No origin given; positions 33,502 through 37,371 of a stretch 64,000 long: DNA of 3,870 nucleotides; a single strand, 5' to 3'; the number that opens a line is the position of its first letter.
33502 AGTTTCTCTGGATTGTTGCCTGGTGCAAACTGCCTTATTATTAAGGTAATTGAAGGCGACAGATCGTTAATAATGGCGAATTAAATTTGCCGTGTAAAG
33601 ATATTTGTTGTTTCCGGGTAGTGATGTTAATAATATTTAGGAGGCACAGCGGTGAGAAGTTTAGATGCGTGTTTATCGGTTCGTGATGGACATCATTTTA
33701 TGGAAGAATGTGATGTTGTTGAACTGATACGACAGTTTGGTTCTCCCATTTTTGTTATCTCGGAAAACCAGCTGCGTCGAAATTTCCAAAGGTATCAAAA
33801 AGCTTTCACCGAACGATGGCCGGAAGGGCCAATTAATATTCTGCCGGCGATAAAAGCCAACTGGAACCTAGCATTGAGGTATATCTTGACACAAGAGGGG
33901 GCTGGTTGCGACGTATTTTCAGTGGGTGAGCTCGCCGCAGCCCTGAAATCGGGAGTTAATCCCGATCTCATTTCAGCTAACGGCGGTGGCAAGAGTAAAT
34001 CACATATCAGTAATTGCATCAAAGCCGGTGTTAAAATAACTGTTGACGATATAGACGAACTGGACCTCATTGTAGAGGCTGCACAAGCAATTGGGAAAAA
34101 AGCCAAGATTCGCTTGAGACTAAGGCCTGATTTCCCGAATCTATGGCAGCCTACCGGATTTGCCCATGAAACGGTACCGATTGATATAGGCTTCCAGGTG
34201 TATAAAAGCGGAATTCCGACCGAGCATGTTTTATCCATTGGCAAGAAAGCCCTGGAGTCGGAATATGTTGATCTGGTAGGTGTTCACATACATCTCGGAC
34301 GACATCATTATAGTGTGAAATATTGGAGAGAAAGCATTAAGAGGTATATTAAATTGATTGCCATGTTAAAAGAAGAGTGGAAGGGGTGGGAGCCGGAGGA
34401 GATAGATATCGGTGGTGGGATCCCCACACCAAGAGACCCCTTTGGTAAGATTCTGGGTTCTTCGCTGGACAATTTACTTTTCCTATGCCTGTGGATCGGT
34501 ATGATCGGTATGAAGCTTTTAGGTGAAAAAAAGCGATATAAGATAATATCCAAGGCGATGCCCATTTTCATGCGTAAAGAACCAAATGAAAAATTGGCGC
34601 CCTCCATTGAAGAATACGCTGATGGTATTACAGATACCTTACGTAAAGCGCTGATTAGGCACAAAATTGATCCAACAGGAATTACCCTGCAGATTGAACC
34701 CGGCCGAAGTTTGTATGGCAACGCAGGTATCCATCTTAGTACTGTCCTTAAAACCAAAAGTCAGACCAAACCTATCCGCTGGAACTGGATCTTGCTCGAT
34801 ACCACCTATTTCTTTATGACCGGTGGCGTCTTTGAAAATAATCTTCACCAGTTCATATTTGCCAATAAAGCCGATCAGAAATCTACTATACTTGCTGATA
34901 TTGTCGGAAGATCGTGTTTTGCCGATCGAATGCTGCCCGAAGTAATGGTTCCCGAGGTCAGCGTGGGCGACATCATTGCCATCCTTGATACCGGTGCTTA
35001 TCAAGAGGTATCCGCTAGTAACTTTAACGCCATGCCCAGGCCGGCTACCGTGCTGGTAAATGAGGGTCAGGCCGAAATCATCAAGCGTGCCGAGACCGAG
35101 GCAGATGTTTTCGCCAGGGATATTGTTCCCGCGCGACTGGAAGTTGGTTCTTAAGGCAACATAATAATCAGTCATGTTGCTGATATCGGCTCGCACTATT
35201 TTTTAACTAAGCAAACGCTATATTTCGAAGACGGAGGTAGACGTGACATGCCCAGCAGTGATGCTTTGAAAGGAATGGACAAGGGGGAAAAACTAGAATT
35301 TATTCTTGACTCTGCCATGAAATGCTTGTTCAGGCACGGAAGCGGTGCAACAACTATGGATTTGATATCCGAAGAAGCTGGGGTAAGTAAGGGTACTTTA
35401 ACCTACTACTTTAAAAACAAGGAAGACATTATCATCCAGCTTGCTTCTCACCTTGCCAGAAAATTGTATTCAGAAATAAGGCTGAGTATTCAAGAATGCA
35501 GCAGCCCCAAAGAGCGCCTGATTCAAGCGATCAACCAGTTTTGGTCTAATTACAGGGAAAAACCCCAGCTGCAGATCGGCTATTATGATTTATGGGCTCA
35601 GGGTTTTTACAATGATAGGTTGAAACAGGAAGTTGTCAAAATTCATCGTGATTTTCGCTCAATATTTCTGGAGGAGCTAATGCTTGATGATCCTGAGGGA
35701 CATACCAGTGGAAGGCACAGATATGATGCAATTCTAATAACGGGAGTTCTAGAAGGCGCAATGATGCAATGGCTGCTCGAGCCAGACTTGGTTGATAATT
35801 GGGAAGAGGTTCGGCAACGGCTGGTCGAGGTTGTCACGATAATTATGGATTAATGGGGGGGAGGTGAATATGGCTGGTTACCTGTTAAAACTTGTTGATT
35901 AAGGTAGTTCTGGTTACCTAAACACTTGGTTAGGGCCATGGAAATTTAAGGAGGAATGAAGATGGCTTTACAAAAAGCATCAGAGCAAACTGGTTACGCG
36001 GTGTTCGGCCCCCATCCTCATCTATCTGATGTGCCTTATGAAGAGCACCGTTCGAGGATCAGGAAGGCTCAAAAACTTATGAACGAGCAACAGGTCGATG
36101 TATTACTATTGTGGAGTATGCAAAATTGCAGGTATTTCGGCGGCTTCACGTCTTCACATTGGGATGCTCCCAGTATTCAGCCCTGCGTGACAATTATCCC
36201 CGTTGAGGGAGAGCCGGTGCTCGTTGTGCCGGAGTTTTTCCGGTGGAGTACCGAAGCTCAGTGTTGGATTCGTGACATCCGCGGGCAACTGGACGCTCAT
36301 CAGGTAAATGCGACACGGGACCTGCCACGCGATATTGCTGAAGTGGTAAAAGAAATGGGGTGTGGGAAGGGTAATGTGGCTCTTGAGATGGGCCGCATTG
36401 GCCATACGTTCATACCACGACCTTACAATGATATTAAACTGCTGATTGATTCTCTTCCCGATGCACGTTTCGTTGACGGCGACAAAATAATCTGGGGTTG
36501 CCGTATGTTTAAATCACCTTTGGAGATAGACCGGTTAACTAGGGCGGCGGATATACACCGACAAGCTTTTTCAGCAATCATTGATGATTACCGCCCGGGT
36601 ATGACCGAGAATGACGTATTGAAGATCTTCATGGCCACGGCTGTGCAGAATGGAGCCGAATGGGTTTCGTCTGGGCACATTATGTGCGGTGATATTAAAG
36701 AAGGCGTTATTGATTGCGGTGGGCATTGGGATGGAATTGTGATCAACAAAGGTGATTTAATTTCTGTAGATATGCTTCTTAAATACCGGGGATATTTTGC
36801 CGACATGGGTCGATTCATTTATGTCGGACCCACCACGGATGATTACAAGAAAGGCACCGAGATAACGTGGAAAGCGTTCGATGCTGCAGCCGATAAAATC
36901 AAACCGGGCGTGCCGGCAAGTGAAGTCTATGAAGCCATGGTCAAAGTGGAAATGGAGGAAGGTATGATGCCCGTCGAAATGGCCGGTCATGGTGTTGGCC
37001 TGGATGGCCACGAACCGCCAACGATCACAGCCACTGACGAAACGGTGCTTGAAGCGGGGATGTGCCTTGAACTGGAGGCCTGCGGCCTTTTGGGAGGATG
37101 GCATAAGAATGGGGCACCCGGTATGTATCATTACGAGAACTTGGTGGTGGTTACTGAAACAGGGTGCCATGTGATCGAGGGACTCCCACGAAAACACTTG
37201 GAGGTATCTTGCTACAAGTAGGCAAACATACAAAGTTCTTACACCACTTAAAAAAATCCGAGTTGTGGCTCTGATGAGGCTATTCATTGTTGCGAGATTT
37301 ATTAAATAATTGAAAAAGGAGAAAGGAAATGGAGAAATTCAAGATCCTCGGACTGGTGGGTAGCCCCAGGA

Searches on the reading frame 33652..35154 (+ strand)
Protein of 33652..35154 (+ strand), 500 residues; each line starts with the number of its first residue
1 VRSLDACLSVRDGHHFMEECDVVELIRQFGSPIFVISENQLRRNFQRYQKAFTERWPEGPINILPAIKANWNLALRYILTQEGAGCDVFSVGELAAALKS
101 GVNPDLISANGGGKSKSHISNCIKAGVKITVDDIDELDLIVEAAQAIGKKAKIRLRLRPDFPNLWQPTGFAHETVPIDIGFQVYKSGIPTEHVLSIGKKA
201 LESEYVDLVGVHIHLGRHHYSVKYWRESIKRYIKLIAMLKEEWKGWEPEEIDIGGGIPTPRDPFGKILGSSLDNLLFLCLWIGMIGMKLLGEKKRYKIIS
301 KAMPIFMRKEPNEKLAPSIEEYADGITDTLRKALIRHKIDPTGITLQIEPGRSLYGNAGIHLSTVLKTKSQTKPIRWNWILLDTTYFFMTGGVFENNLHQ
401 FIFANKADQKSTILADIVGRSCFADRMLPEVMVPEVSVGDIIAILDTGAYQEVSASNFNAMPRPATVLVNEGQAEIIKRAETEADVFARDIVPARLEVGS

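Call 43: search_protein_families(library=pfam, proteins=[window:33652-35154:+], max_evalue=0.00001)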
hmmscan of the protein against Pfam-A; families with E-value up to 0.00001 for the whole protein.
window:33652-35154:+ (500 aa): 3 families
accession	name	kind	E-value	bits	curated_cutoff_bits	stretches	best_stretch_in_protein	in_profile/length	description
PF02784.22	Orn_Arg_deC_N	-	2.7e-25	89.6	23.4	1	40-257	3-201/247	Pyridoxal-dependent decarboxylase, pyridoxal binding domain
PF01168.26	Ala_racemase_N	-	5.3e-07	30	24.1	0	36-156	1-119/220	Alanine racemase, N-terminal domain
PF00278.28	Orn_DAP_Arg_deC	-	1.4e-06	29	23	1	238-448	5-95/95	Pyridoxal-dependent decarboxylase, C-terminal sheet domain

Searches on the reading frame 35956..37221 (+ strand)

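Call 43: search_protein_families(library=pfam, proteins=[window:35956-37221:+], max_evalue=0.00001)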
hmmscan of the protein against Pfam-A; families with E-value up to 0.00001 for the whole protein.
window:35956-37221:+ (421 aa): 2 families
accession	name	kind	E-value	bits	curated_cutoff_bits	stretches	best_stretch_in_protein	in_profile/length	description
PF00557.29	Peptidase_M24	-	6.4e-38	131.1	23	1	193-401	2-208/208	Metallopeptidase family M24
PF01321.24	Creatinase_N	-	1.5e-12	48.6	22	1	34-184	1-127/128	Creatinase/Prolidase N-terminal domain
